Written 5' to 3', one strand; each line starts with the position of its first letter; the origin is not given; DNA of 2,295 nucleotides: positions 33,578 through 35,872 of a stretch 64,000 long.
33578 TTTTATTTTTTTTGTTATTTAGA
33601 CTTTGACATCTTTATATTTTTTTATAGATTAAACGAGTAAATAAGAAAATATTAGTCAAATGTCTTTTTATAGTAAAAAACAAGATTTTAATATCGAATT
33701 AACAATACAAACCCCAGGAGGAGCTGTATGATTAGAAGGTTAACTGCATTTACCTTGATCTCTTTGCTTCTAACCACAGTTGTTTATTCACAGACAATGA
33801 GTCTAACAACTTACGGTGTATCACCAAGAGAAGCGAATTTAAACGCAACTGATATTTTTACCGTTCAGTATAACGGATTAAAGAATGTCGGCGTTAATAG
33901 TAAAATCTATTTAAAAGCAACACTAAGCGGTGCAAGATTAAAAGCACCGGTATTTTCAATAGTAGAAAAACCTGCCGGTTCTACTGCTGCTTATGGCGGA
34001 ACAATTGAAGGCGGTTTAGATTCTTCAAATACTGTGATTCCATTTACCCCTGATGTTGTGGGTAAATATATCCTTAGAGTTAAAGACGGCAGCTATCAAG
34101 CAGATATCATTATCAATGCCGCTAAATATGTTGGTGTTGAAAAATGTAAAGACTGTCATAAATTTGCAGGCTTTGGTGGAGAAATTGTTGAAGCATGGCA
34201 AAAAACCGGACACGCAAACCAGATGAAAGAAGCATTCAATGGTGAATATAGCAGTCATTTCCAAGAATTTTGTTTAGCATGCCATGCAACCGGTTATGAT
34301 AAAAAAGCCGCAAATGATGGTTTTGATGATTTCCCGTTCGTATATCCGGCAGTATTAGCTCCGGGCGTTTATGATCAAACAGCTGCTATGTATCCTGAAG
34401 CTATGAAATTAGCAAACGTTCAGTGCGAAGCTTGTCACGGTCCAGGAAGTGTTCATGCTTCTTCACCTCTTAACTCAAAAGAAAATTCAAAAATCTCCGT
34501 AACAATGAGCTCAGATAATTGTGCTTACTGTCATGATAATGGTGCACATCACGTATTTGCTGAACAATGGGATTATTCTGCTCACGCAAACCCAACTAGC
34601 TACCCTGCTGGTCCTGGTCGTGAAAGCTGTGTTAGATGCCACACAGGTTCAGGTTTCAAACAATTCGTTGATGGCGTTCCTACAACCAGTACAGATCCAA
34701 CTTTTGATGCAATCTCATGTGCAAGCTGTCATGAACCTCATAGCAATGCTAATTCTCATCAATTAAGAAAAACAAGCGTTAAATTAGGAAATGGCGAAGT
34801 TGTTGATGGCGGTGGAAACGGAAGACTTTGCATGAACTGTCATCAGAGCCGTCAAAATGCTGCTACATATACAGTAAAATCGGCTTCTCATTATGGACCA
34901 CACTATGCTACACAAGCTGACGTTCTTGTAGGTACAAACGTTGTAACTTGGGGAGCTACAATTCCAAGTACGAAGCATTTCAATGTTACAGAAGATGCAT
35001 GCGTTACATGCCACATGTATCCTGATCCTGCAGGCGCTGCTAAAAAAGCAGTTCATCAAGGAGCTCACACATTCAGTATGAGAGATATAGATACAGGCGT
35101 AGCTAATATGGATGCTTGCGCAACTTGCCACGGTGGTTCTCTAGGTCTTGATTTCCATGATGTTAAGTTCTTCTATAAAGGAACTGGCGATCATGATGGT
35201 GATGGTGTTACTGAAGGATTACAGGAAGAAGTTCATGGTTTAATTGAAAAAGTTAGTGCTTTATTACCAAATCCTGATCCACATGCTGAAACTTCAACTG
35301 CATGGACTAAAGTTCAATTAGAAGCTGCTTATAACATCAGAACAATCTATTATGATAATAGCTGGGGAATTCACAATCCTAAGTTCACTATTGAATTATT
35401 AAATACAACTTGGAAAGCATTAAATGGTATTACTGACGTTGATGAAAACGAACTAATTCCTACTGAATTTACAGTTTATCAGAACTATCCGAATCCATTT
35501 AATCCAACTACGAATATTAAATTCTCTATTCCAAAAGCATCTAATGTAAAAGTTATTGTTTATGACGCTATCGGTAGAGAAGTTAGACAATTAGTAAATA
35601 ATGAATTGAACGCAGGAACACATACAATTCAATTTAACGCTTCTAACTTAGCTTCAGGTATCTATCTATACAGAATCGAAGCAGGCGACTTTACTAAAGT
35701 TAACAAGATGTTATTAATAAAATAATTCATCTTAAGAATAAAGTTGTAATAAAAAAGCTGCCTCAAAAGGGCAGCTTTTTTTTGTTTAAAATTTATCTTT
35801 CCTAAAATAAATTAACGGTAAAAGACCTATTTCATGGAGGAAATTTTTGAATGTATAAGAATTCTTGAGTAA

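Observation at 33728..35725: Nine-heme c-type cytochrome carrying a T9SS sorting domain: candidate surface-exposed electron conduit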

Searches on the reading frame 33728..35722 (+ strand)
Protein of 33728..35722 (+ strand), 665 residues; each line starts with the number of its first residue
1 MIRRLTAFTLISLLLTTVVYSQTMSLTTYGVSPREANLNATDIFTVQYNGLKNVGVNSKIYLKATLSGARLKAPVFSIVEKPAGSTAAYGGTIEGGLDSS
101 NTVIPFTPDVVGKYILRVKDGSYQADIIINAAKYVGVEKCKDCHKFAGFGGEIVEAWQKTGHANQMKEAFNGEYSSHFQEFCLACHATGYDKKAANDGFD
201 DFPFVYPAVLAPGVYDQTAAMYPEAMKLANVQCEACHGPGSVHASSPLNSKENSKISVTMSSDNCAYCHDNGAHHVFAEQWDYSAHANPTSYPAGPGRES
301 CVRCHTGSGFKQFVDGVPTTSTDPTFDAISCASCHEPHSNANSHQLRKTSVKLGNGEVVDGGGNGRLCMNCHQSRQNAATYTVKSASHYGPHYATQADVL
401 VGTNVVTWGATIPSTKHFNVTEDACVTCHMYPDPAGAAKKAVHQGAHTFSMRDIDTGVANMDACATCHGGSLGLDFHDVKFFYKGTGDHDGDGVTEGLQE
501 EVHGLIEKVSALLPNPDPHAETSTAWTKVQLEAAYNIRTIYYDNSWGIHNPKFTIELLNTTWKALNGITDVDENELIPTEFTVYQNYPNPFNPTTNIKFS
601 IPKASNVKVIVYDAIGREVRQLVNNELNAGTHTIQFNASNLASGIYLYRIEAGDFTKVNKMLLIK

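Call 4: search_protein_families(library=pfam, proteins=[window:33728-35722:+], max_evalue=1)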
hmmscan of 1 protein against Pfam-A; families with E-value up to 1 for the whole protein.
window:33728-35722:+ (665 aa): 12 families
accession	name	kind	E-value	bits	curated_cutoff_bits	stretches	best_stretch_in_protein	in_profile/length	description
PF22113.1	Mtrc-MtrF_II-IV_dom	-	8.7e-17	61.6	30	3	250-342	69-170/176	Outer membrane cytochrome MtrC/MtrF-like, domains II/IV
PF14522.11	Cytochrome_C7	-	1.9e-12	47.2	24.8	5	137-193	13-55/67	Cytochrome c7 and related cytochrome c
PF18962.6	Por_Secre_tail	-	3.5e-12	46.9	27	1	587-661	2-73/75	Secretion system C-terminal sorting domain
PF09699.15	Paired_CXXCH_1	-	2.3e-08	34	20.6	2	330-374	8-38/41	Doubled CXXCH motif (Paired_CXXCH_1)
PF13435.11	Cytochrome_C554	-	1.2e-07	33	20.8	2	139-195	1-64/84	Cytochrome c554 and c-prime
PF14537.11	Cytochrom_c3_2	-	5e-06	27.3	25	3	297-342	25-71/79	Cytochrome c3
PF13860.13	FlgD_ig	-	3.7e-05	24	27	1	603-652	21-75/79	FlgD Ig-like domain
PF13585.12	CHU_C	-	0.011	16.3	27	1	594-652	13-72/86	CHU_C Type IX secretion signal domain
PF23616.1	Ig_GEX2_N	-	0.18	12.4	27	0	74-123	45-94/105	GEX2 N-terminal Ig-like domain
PF19817.4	DUF6300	-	0.29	11.7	27.8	0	232-270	11-51/110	Family of unknown function (DUF6300)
PF25275.1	Golvesin_C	-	0.44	11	31.6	0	382-421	20-58/132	Golvesin C-terminal domain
PF13442.11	Cytochrome_CBB3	-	0.54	11.1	27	0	227-250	8-29/68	Cytochrome C oxidase, cbb3-type, subunit III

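Call 5: search_protein_families(library=ncbifam, proteins=[window:33728-35722:+], max_evalue=1)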
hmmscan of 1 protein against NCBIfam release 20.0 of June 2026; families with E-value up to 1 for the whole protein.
window:33728-35722:+ (665 aa): 12 families
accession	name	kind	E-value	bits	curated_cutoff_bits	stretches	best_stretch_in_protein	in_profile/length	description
NF041198.1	UshA_like_PCGU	equivalog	8.2e-21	74.2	275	2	129-277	400-516/519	UshA-like (seleno)protein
TIGR03508.1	decahem_SO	subfamily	2.3e-13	50.2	192.2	3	297-379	1-84/258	DmsE family decaheme c-type cytochrome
NF041028.1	decahem_GSU2203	exception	9.8e-13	48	325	3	225-378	63-213/317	GSU2203 family decaheme c-type cytochrome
TIGR04183.1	Por_Secre_tail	domain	8.4e-12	44.9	23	1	587-662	2-70/72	T9SS type A sorting domain-containing protein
NF038113.1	T9SSA_dep_M36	equivalog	3.4e-11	42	885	1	582-662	791-867/869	T9SS-dependent M36 family metallopeptidase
NF052323.1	T9SSA_dep_M6i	equivalog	1.2e-10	40.1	600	1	574-656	950-1030/1043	T9SS-dependent M6-like inactivated metalloprotease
NF050177.1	TapA_OM_Porphy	equivalog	0.00013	20.9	500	1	555-662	448-542/544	TapA/TapC family T9SS-dependent outer membrane protein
NF033707.1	T9SS_sortase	equivalog_domain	0.00036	18.3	420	1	583-652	998-1077/1095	type IX secretion system sortase PorU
NF005176.1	PRK06655.1-1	equivalog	0.0044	17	230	1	601-641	93-133/197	flagellar hook assembly protein FlgD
TIGR01905.1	paired_CXXCH_1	subfamily_domain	0.019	14.9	25.2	1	330-353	8-31/41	doubled CXXCH domain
NF043009.1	Cyt554Puf2C_Caul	equivalog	0.028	13.2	800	1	436-470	352-386/416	cytochrome c-554 Puf2C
NF043010.1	Cyt554_Nsmonas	equivalog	0.083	12.2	400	1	130-168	24-56/238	cytochrome c-550 CycA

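Call 6: find_homologous_proteins(query=window:33728-35722:+)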
Query window:33728-35722:+ (665 aa): 1273 proteins with E <= 0.001 among 8000 candidates; the best 120 are listed.
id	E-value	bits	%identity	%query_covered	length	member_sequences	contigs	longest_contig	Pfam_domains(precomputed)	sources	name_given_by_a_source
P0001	0.0e+0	1503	96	100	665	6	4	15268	PF09699.16,PF14537.12,PF13435.12,PF18962.8,PF14522.12,PF22113.2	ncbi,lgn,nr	ncbi:MAG: T9SS type A sorting domain-containing protein [Ignavibacteriaceae bacterium]|nr:T9SS type 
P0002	0.0e+0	1362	86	100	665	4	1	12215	PF09699.16,PF14537.12,PF18962.8,PF14522.12,PF22113.2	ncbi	ncbi:MAG: T9SS type A sorting domain-containing protein [Melioribacteraceae bacterium]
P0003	1.5e-265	901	44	86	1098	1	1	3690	PF09699.16,PF14537.12,PF18962.8,PF14522.12,PF22113.2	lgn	-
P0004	4.7e-249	847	56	100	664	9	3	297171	PF09699.16,PF14537.12,PF18962.8,PF13860.13,PF14522.12,PF22113.2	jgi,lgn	jgi:hypothetical protein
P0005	9.1e-249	846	85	63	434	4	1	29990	PF09699.16,PF14537.12,PF13435.12,PF14522.12,PF22113.2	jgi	-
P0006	4.5e-237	807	54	100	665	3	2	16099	PF14537.12,PF13435.12,PF18962.8,PF13860.13,PF02085.22,PF14522.12,PF22113.2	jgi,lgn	-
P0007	8.0e-230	783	53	100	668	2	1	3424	PF09699.16,PF14537.12,PF13435.12,PF18962.8,PF13860.13,PF02085.22,PF14522.12,PF22113.2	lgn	-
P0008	2.8e-228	778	53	100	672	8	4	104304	PF09699.16,PF14537.12,PF13435.12,PF18962.8,PF13860.13,PF14522.12,PF22113.2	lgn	-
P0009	7.4e-220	750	51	100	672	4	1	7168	PF14537.12,PF18962.8,PF13860.13,PF14522.12,PF22113.2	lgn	-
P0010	1.9e-219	749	51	97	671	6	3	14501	PF14537.12,PF13435.12,PF18962.8,PF13860.13,PF14522.12,PF22113.2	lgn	-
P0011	1.3e-218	746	50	100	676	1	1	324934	PF09699.16,PF13435.12,PF18962.8,PF13860.13,PF14522.12,PF22113.2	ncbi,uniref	ncbi:T9SS type A sorting domain-containing protein [Melioribacteraceae bacterium 4301-Me]|uniref:T9S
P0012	6.6e-216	737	50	100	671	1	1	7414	PF09699.16,PF14537.12,PF13435.12,PF18962.8,PF13860.13,PF14522.12,PF22113.2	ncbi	-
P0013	9.9e-213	727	45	86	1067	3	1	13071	PF09699.16,PF14537.12,PF13435.12,PF18962.8,PF14522.12,PF22113.2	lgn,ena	-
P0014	1.2e-207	710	49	100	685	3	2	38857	PF09699.16,PF14537.12,PF18962.8,PF13860.13,PF14522.12,PF22113.2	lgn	-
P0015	1.9e-207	709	49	100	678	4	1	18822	PF09699.16,PF13435.12,PF18962.8,PF14522.12,PF22113.2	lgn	-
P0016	8.7e-203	694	49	100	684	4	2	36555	PF09699.16,PF14537.12,PF13435.12,PF18962.8,PF13860.13,PF14522.12,PF22113.2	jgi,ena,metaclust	metaclust:\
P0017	1.6e-202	693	48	97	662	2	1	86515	PF09699.16,PF14537.12,PF13435.12,PF18962.8,PF13860.13,PF14522.12,PF22113.2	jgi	jgi:hypothetical protein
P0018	1.7e-202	693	49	100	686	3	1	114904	PF09699.16,PF14537.12,PF18962.8,PF13860.13,PF14522.12,PF22113.2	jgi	jgi:hypothetical protein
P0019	5.6e-202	691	49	100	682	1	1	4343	PF09699.16,PF14537.12,PF13435.12,PF18962.8,PF13860.13,PF14522.12,PF22113.2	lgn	-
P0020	1.1e-201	690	49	100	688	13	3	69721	PF09699.16,PF14537.12,PF18962.8,PF13860.13,PF14522.12,PF22113.2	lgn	-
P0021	7.4e-200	684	48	100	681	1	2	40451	PF09699.16,PF14537.12,PF13435.12,PF18962.8,PF13860.13,PF14522.12,PF22113.2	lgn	-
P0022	1.7e-198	680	48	100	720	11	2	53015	PF09699.16,PF14537.12,PF13435.12,PF18962.8,PF13860.13,PF02335.21,PF14522.12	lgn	-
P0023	3.7e-198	678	44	86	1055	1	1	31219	PF09699.16,PF14537.12,PF13435.12,PF18962.8,PF14522.12,PF22113.2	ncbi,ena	-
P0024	5.9e-198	678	41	86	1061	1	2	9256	PF09699.16,PF14537.12,PF13435.12,PF18962.8,PF14522.12,PF22113.2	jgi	-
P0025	1.8e-197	676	48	100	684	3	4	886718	PF09699.16,PF14537.12,PF18962.8,PF13860.13,PF14522.12,PF22113.2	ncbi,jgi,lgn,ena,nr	ncbi:MAG TPA: T9SS type A sorting domain-containing protein [Melioribacteraceae bacterium]|nr:T9SS t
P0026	1.2e-196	673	47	89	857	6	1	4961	PF14537.12,PF13435.12,PF18962.8,PF14522.12,PF22113.2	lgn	-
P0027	3.6e-195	669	46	89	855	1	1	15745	PF14537.12,PF25832.1,PF18962.8,PF14522.12,PF22113.2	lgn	-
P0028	1.1e-194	667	42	86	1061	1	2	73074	PF09699.16,PF14537.12,PF13435.12,PF18962.8,PF14522.12,PF22113.2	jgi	jgi:predicted CXXCH cytochrome family protein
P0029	2.6e-193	662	47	100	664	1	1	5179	PF09699.16,PF18962.8,PF13860.13,PF14522.12,PF22113.2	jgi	jgi:hypothetical protein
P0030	2.7e-193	662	48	100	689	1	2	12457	PF09699.16,PF13435.12,PF18962.8,PF13860.13,PF14522.12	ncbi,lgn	-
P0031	3.7e-193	662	47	100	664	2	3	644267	PF09699.16,PF18962.8,PF13860.13,PF00684.26,PF14522.12,PF22113.2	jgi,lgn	jgi:hypothetical protein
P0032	1.5e-192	660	49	87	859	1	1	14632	PF14537.12,PF18962.8,PF14522.12,PF22113.2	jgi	-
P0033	1.9e-192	660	47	100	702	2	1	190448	PF09699.16,PF14537.12,PF13435.12,PF18962.8,PF02085.22,PF14522.12,PF22113.2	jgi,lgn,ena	-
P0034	2.8e-192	659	47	100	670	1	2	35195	PF09699.16,PF14537.12,PF18962.8,PF13860.13,PF02085.22,PF02335.21,PF14522.12,PF22113.2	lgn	-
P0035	5.3e-192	658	48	97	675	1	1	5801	PF09699.16,PF14537.12,PF13435.12,PF18962.8,PF13860.13,PF02335.21,PF14522.12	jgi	jgi:hypothetical protein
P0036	2.6e-191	656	45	100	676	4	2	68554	PF14537.12,PF18962.8,PF14522.12,PF22113.2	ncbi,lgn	ncbi:MAG: T9SS type A sorting domain-containing protein [Calditrichaceae bacterium]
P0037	1.5e-190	653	47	100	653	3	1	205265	PF09699.16,PF14537.12,PF18962.8,PF14522.12,PF22113.2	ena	-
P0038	3.9e-190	652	40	86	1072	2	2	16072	PF09699.16,PF14537.12,PF13435.12,PF18962.8,PF14522.12,PF22113.2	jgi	-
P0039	5.2e-190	652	48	100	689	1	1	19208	PF09699.16,PF14537.12,PF13435.12,PF18962.8,PF13860.13,PF02335.21,PF14522.12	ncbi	-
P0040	2.6e-188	646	45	100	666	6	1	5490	PF09699.16,PF18962.8,PF13860.13,PF14522.12,PF22113.2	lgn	-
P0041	7.8e-188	644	46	100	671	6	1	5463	PF09699.16,PF14537.12,PF18962.8,PF14522.12,PF22113.2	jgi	-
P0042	7.6e-187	641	46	100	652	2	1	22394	PF09699.16,PF14537.12,PF18962.8,PF13860.13,PF14522.12,PF22113.2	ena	-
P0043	7.7e-187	641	46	100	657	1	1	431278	PF14537.12,PF18962.8,PF14522.12,PF22113.2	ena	-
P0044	1.2e-186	640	45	100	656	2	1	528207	PF09699.16,PF14537.12,PF13435.12,PF18962.8,PF13442.12,PF14522.12,PF22113.2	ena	-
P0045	1.8e-186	640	45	100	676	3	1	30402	PF09699.16,PF14537.12,PF18962.8,PF02335.21,PF14522.12,PF22113.2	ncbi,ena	-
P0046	1.5e-185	637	47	97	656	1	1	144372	PF14537.12,PF18962.8,PF13860.13,PF14522.12,PF22113.2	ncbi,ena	-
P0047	2.7e-185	636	45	100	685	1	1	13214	PF09699.16,PF14537.12,PF13435.12,PF18962.8,PF02085.22,PF02335.21,PF14522.12,PF22113.2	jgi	jgi:hypothetical protein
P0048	2.8e-185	636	46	99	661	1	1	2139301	PF14537.12,PF18962.8,PF14522.12,PF22113.2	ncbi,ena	-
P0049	4.0e-185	635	48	85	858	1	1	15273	PF14537.12,PF18962.8,PF13860.13,PF14522.12,PF22113.2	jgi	jgi:hypothetical protein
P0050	7.4e-185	634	45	97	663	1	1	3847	PF09699.16,PF14537.12,PF18962.8,PF13860.13,PF14522.12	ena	-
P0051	1.0e-184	634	46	100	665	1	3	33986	PF09699.16,PF18962.8,PF13860.13,PF14522.12,PF22113.2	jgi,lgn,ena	-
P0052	1.1e-184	634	44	100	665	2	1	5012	PF18962.8,PF13860.13,PF14522.12,PF22113.2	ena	-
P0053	1.1e-184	634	45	100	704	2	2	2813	PF09699.16,PF14537.12,PF13435.12,PF18962.8,PF13860.13,PF02085.22,PF13442.12,PF14522.12,PF22113.2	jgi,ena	-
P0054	1.3e-184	634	45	100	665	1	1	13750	PF09699.16,PF18962.8,PF13860.13,PF14522.12,PF22113.2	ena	-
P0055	1.4e-184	634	45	100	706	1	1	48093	PF09699.16,PF14537.12,PF13435.12,PF18962.8,PF02085.22,PF14522.12,PF22113.2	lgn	-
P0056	1.4e-184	634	45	100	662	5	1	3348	PF09699.16,PF14537.12,PF18962.8,PF14522.12,PF22113.2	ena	-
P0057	1.7e-184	633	45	85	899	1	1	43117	PF14537.12,PF18962.8,PF14522.12,PF22113.2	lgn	-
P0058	4.1e-184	632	46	100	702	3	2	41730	PF09699.16,PF14537.12,PF13435.12,PF18962.8,PF02085.22,PF14522.12,PF22113.2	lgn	-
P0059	4.7e-184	632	45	100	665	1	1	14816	PF09699.16,PF18962.8,PF13860.13,PF14522.12,PF22113.2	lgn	-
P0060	5.4e-184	632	44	92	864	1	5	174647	PF09699.16,PF14537.12,PF13435.12,PF13585.13,PF18962.8,PF14522.12,PF22113.2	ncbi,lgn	-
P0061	6.4e-184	631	45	100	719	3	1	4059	PF09699.16,PF14537.12,PF13435.12,PF18962.8,PF02085.22,PF14522.12,PF22113.2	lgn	-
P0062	1.0e-183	631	46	100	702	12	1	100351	PF09699.16,PF13435.12,PF18962.8,PF02085.22,PF14522.12,PF22113.2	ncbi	-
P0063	1.4e-183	630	46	98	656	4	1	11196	PF14537.12,PF18962.8,PF13860.13,PF14522.12,PF22113.2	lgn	-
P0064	2.7e-183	629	45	100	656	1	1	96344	PF14537.12,PF18962.8,PF14522.12,PF22113.2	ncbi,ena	-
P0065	2.9e-183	629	46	100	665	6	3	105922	PF09699.16,PF14537.12,PF13435.12,PF18962.8,PF13860.13,PF14522.12,PF22113.2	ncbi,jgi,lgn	-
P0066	3.0e-183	629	47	87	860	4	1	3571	PF14537.12,PF18962.8,PF14522.12,PF22113.2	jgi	-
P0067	3.1e-183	629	45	100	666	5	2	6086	PF09699.16,PF14537.12,PF18962.8,PF13860.13,PF14522.12,PF22113.2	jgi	-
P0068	4.0e-183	629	45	98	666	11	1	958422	PF18962.8,PF13860.13,PF14522.12,PF22113.2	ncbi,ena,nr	ncbi:MAG: T9SS type A sorting domain-containing protein [Ignavibacteriales bacterium]|nr:T9SS type A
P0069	4.4e-183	629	46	100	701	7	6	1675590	PF09699.16,PF14537.12,PF13435.12,PF18962.8,PF13860.13,PF02085.22,PF14522.12,PF22113.2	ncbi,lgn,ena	-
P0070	4.8e-183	628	46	100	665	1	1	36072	PF09699.16,PF14537.12,PF13435.12,PF18962.8,PF13860.13,PF14522.12,PF22113.2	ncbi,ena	-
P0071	4.8e-183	628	46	100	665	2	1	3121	PF09699.16,PF18962.8,PF13860.13,PF14522.12,PF22113.2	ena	-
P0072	1.1e-182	627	46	100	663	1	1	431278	PF14537.12,PF18962.8,PF14522.12,PF22113.2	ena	-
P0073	1.1e-182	627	46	99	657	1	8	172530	PF09699.16,PF14537.12,PF18962.8,PF02335.21,PF14522.12,PF22113.2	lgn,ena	-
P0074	1.2e-182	627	46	100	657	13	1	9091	PF14537.12,PF18962.8,PF13860.13,PF02335.21,PF14522.12,PF22113.2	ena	-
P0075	1.4e-182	627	45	100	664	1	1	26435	PF18962.8,PF14522.12,PF22113.2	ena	-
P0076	1.5e-182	627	45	100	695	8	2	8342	PF09699.16,PF14537.12,PF13435.12,PF18962.8,PF13860.13,PF02085.22,PF02335.21,PF14522.12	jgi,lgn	jgi:hypothetical protein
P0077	1.7e-182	627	45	100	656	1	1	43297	PF14537.12,PF18962.8,PF14522.12,PF22113.2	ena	-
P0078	3.0e-182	626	46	87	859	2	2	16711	PF14537.12,PF18962.8,PF13860.13,PF14522.12,PF22113.2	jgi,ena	-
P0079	3.0e-182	626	45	100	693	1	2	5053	PF09699.16,PF13435.12,PF18962.8,PF13860.13,PF02085.22,PF14522.12,PF22113.2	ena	-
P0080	3.3e-182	626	46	84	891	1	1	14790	PF09699.16,PF18962.8,PF14522.12,PF22113.2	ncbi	ncbi:MAG: T9SS type A sorting domain-containing protein [Bacteroidota bacterium]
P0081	3.4e-182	626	46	100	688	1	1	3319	PF09699.16,PF13435.12,PF18962.8,PF02085.22,PF14522.12,PF22113.2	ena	-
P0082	3.8e-182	626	46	100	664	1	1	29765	PF18962.8,PF14522.12,PF22113.2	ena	-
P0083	6.7e-182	625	44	100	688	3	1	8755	PF09699.16,PF14537.12,PF13435.12,PF18962.8,PF13860.13,PF14522.12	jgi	jgi:hypothetical protein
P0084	7.9e-182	624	44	97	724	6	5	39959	PF09699.16,PF14537.12,PF13435.12,PF18962.8,PF13860.13,PF02085.22,PF14522.12,PF22113.2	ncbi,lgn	-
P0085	1.3e-181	624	45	100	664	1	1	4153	PF09699.16,PF18962.8,PF13860.13,PF14522.12,PF22113.2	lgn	-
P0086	1.6e-181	623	44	100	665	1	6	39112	PF18962.8,PF13860.13,PF14522.12,PF22113.2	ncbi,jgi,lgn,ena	-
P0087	3.8e-181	622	45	100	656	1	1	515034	PF09699.16,PF14537.12,PF18962.8,PF13860.13,PF14522.12,PF22113.2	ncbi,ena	-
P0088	4.3e-181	622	45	100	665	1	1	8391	PF09699.16,PF14537.12,PF18962.8,PF14522.12,PF22113.2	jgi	jgi:hypothetical protein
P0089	5.0e-181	622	43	100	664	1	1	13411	PF09699.16,PF13435.12,PF18962.8,PF14522.12,PF22113.2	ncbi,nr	ncbi:T9SS type A sorting domain-containing protein [candidate division KSB1 bacterium]|nr:T9SS type 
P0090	5.8e-181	622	45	100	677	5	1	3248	PF09699.16,PF18962.8,PF14522.12,PF22113.2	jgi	-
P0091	6.9e-181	621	45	100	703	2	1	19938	PF09699.16,PF14537.12,PF13435.12,PF18962.8,PF02335.21,PF14522.12,PF22113.2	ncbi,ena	-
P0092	7.4e-181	621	44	100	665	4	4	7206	PF18962.8,PF13860.13,PF14522.12,PF22113.2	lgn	-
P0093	1.1e-180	621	44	100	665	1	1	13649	PF09699.16,PF14537.12,PF18962.8,PF14522.12,PF22113.2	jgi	jgi:hypothetical protein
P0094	1.9e-180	620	45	100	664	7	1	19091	PF09699.16,PF18962.8,PF13860.13,PF14522.12,PF22113.2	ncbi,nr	ncbi:MAG: T9SS type A sorting domain-containing protein [Ignavibacterium sp.]|nr:T9SS type A sorting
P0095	1.9e-180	620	45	100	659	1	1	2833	PF09699.16,PF14537.12,PF13435.12,PF18962.8,PF13860.13,PF14522.12,PF22113.2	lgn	-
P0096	2.3e-180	620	46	85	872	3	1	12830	PF09699.16,PF14537.12,PF18962.8,PF13860.13,PF14522.12,PF22113.2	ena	-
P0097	3.2e-180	619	45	99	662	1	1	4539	PF09699.16,PF14537.12,PF18962.8,PF14522.12,PF22113.2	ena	-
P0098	4.9e-180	619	45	100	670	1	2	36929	PF09699.16,PF14537.12,PF18962.8,PF02335.21,PF14522.12,PF22113.2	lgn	-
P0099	7.2e-180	618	46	99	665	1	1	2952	PF18962.8,PF14522.12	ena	-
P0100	7.8e-180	618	44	100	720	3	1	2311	PF09699.16,PF14537.12,PF13435.12,PF18962.8,PF13860.13,PF02085.22,PF14522.12,PF22113.2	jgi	jgi:hypothetical protein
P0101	1.1e-179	617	45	100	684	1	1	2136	PF09699.16,PF14537.12,PF13435.12,PF18962.8,PF13860.13,PF02335.21,PF14522.12,PF22113.2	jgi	-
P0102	1.6e-179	617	45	99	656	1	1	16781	PF09699.16,PF14537.12,PF18962.8,PF14522.12,PF22113.2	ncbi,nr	ncbi:MAG TPA: T9SS type A sorting domain-containing protein [Ignavibacteriaceae bacterium]|nr:T9SS t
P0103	1.7e-179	617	45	100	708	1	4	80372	PF09699.16,PF14537.12,PF13435.12,PF18962.8,PF13860.13,PF14522.12,PF22113.2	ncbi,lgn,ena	-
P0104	2.2e-179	616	44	100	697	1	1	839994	PF09699.16,PF14537.12,PF13435.12,PF18962.8,PF13860.13,PF02085.22,PF14522.12,PF22113.2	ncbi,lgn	-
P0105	2.3e-179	616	45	100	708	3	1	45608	PF09699.16,PF14537.12,PF13435.12,PF18962.8,PF13860.13,PF14522.12,PF22113.2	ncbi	ncbi:MAG: T9SS type A sorting domain-containing protein [Bacteroidota bacterium]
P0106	2.4e-179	616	45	100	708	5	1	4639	PF09699.16,PF14537.12,PF13435.12,PF18962.8,PF13860.13,PF14522.12,PF22113.2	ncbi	-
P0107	2.8e-179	616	44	98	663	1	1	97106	PF09699.16,PF14537.12,PF18962.8,PF14522.12,PF22113.2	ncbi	ncbi:MAG: T9SS type A sorting domain-containing protein [bacterium]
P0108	3.1e-179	616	44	99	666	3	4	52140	PF09699.16,PF14537.12,PF18962.8,PF13860.13,PF14522.12,PF22113.2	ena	-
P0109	3.2e-179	616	44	100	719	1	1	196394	PF09699.16,PF14537.12,PF13435.12,PF18962.8,PF13860.13,PF02085.22,PF14522.12,PF22113.2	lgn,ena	-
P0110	4.0e-179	616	45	100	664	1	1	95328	PF18962.8,PF14522.12,PF22113.2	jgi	jgi:hypothetical protein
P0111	6.2e-179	615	43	100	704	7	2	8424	PF09699.16,PF14537.12,PF13435.12,PF18962.8,PF13860.13,PF02085.22,PF14522.12,PF22113.2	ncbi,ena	-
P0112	1.1e-178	614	45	100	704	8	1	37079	PF09699.16,PF14537.12,PF13435.12,PF18962.8,PF02085.22,PF02335.21,PF14522.12,PF22113.2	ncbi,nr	ncbi:MAG: T9SS type A sorting domain-containing protein [Ignavibacteriales bacterium]|nr:T9SS type A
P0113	1.8e-178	613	44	99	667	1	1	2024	PF09699.16,PF14537.12,PF13435.12,PF18962.8,PF13860.13,PF14522.12,PF22113.2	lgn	-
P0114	2.6e-178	613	44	100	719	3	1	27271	PF09699.16,PF14537.12,PF13435.12,PF18962.8,PF13860.13,PF02085.22,PF14522.12,PF22113.2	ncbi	-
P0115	2.8e-178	613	45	100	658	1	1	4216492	PF14537.12,PF18962.8,PF14522.12,PF22113.2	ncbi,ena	-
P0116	4.2e-178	612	45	89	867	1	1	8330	PF14537.12,PF18962.8,PF14522.12,PF22113.2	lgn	-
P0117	5.0e-178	612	44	99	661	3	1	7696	PF09699.16,PF14537.12,PF18962.8,PF14522.12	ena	-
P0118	5.7e-178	612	44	99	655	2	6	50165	PF09699.16,PF14537.12,PF18962.8,PF13860.13,PF02335.21,PF14522.12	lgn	-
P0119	7.4e-178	611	45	100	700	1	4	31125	PF09699.16,PF14537.12,PF13435.12,PF18962.8,PF13860.13,PF02085.22,PF02335.21,PF14522.12,PF22113.2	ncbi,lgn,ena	-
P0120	1.8e-177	610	44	99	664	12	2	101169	PF09699.16,PF14537.12,PF18962.8,PF14522.12,PF22113.2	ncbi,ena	-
